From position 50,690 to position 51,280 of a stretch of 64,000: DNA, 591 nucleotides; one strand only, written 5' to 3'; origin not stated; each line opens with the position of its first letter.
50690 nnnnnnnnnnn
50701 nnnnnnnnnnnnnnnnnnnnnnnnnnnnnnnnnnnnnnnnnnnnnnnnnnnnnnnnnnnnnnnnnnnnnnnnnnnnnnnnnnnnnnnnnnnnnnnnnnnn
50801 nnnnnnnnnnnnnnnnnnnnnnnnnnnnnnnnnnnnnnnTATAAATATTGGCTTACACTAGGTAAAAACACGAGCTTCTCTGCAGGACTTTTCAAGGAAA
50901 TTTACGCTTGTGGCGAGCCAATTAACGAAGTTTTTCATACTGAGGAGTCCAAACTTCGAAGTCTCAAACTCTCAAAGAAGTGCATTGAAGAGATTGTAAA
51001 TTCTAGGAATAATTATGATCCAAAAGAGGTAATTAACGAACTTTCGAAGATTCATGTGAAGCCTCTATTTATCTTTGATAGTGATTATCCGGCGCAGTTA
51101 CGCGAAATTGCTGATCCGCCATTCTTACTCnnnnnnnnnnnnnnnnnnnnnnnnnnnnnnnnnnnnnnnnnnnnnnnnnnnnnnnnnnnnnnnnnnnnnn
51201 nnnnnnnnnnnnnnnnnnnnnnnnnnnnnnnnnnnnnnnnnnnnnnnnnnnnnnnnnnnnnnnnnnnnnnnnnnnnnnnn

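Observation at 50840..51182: Truncated dprA relic immediately upstream of topA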

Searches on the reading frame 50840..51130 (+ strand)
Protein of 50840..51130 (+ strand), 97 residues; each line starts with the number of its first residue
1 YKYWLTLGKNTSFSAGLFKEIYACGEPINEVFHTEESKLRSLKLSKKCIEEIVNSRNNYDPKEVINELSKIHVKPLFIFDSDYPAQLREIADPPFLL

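Call 6: search_protein_families(library=pfam, proteins=[window:50840-51130:+], max_evalue=10)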
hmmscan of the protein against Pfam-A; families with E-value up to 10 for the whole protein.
seq(97 aa): 2 families
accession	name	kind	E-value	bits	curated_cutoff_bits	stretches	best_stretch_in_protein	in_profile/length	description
PF02481.21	DNA_processg_A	-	0.011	15.4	29.6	1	69-97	3-31/212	DNA recombination-mediator protein A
PF22357.2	AF1548-like_C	-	0.16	12.6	23.9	1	30-54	26-50/56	AF1548-like, C-terminal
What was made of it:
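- On DprA (functional member): Only profile positions 3-31 match: E=0.011, 15.4 bits against a cut-off of 29.6 (call 6).
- Checked: Pfam PF02481 alone is weak (E=0.011, 15.4 bits, below the 29.6 cut-off) because only its first 29 positions survive (call 6).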

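Call 7: search_protein_families(library=ncbifam, proteins=[window:50840-51130:+], max_evalue=10)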
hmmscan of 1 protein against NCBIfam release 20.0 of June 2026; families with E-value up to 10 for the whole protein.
seq(97 aa): 1 family
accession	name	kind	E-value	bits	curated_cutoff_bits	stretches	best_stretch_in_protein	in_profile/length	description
TIGR00732.1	dprA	equivalog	0.23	10.6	191.15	1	71-97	7-33/220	DNA-processing protein DprA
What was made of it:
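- On DprA (functional member): TIGR00732 gives 10.6 bits against 191 (call 7).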

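Call 15: search_solved_structures(query=window:50840-51130:+, max_evalue=10, show_alignments=3)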
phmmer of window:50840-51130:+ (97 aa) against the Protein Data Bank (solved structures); distinct sequences matched with E-value up to 10: 4.
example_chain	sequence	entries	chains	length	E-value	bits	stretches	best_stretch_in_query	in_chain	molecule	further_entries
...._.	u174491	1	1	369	1.2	12.7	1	4-50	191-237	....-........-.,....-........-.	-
8go9_A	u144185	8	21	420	1.4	12.5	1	4-50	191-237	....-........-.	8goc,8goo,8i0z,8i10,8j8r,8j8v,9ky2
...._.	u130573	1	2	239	1.6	12.3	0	52-94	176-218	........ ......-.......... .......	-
7raw_A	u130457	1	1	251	1.8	12.2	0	52-94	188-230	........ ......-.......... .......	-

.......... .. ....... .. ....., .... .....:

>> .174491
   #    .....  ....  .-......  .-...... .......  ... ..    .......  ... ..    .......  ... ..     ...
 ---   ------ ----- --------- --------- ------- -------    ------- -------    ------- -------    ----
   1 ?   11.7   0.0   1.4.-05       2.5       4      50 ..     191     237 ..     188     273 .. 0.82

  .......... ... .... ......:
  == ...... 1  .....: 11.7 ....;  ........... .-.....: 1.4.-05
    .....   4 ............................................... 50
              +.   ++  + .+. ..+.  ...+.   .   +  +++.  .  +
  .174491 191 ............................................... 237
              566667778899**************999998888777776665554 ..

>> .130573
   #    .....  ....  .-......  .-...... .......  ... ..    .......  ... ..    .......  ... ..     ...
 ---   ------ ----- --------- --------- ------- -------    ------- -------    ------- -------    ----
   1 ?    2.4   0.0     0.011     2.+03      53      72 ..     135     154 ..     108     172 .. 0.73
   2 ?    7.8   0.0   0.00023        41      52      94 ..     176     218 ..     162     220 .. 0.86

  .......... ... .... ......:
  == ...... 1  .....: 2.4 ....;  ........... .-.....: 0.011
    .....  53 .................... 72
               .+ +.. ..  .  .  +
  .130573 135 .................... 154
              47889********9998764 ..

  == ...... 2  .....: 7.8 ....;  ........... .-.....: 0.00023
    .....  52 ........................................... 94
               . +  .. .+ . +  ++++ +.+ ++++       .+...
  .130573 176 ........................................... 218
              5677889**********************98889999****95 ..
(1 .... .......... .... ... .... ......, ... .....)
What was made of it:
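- Tried and rejected: phmmer of the fragment against PDB sequences: only chance hits, E above 1 (call 15).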

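Call 20: search_protein_representatives(protein=window:50840-51130:+)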
Query: 97 residues. Proteins with E-value up to 0.001 (for the whole library): 30; up to 1e-10: 2; up to 1e-30: 0. The best 30 are listed.
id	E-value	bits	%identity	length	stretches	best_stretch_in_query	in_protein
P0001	1.9e-22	95.5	47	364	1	1-97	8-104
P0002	2.8e-11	59.7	36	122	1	2-96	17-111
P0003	3.5e-07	46.5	37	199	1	3-97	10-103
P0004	6.8e-07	45.6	31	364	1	2-96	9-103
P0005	1.8e-06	44.3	33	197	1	13-97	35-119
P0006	4.9e-06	42.9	39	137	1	29-97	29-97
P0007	1.2e-05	41.6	28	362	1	2-96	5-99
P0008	1.4e-05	41.4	29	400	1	2-96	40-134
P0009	1.6e-05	41.2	31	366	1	2-97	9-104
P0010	1.7e-05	41.2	31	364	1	4-97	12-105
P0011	2.6e-05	40.5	32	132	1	2-97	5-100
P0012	3.2e-05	40.2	30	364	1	18-97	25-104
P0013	9.1e-05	38.8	32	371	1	19-97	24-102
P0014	9.2e-05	38.8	29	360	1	2-96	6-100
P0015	1.8e-04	37.9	26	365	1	2-97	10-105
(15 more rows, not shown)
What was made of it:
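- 50840..51130 (+): 97 open codons: the N-terminal (SAM-like) domain of DprA plus the first motif of the Rossmann domain (.................). E=1.9e-22 to full-length DprA P0001 (call 20).
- On DprA-derived sequence (homology only): E=1.9e-22 against 1.84 billion proteins (call 20).
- Checked: The best was P0001, 364 aa, E=1.9e-22, 47% identity, query 1-97 on residues 8-104 (call 20).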

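Call 22: find_encoding_contigs(protein=P0001, flank=6000, max_places=6)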
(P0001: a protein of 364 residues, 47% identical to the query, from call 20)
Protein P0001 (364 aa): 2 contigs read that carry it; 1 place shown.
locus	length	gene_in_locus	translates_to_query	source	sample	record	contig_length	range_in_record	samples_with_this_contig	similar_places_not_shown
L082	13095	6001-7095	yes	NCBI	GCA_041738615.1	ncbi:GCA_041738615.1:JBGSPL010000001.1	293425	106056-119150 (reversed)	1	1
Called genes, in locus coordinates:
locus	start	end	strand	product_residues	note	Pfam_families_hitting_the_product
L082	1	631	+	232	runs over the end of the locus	PF02616:SMC_ScpA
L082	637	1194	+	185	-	PF13563:2_5_RNA_ligase2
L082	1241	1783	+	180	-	PF04079:SMC_ScpB, PF12802:MarR_2 (faint)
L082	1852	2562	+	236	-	PF01479:S4, PF00849:PseudoU_synth_2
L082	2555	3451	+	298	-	PF00768:Peptidase_S11, PF13354:Beta-lactamase2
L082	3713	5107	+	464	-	PF00005:ABC_tran (faint), PF01926:MMR_HSR1, PF02421:FeoB_N, PF04548:AIG1 (weak), PF00009:GTP_EFTU, PF01926:MMR_HSR1, PF02421:FeoB_N, PF14714:KH_dom-like, +5 more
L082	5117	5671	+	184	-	PF01195:Pept_tRNA_hydro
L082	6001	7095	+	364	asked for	PF02481:DNA_processg_A, PF17782:WHD_DprA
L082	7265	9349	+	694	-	PF01751:Toprim, PF01131:Topoisom_bac, PF01396:Zn_ribbon_Top1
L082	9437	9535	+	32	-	-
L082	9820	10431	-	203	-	PF04542:Sigma70_r2, PF08281:Sigma70_r4_2 (weak)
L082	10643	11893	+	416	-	PF05496:RuvB_N, PF20720:nSTAND3 (weak), PF00004:AAA, PF07728:AAA_5 (weak), PF13173:AAA_14 (weak), PF13401:AAA_22 (weak), PF16193:AAA_assoc_2, PF12002:MgsA_C, +2 more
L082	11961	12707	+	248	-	PF01551:Peptidase_M23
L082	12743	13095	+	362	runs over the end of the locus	PF07690:MFS_1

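Call 69: find_encoding_contigs(protein=P0004, flank=2500, max_places=3)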
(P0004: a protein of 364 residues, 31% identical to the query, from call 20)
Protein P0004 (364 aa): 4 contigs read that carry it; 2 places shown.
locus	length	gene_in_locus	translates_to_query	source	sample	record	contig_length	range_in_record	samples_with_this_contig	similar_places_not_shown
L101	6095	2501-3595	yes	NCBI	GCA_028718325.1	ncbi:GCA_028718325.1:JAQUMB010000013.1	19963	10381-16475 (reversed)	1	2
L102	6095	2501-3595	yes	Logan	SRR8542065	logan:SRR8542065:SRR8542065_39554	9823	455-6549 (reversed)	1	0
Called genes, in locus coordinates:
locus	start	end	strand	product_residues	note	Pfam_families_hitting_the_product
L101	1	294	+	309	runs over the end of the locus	PF00768:Peptidase_S11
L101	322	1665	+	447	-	PF00009:GTP_EFTU (weak), PF01926:MMR_HSR1, PF02421:FeoB_N, PF04548:AIG1 (weak), PF01926:MMR_HSR1, PF02421:FeoB_N, PF00009:GTP_EFTU, PF14714:KH_dom-like, +8 more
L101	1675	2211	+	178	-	PF01195:Pept_tRNA_hydro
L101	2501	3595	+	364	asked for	PF02481:DNA_processg_A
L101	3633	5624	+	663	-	PF01751:Toprim, PF01131:Topoisom_bac, PF01396:Zn_ribbon_Top1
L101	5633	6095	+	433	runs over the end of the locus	PF05496:RuvB_N, PF00004:AAA, PF07728:AAA_5 (faint), PF16193:AAA_assoc_2, PF12002:MgsA_C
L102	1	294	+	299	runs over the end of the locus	PF00768:Peptidase_S11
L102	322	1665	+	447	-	PF00009:GTP_EFTU (weak), PF01926:MMR_HSR1, PF02421:FeoB_N, PF04548:AIG1 (weak), PF01926:MMR_HSR1, PF02421:FeoB_N, PF00009:GTP_EFTU, PF14714:KH_dom-like, +8 more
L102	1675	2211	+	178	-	PF01195:Pept_tRNA_hydro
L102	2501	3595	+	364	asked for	PF02481:DNA_processg_A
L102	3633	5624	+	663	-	PF01751:Toprim, PF01131:Topoisom_bac, PF01396:Zn_ribbon_Top1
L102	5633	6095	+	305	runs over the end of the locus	?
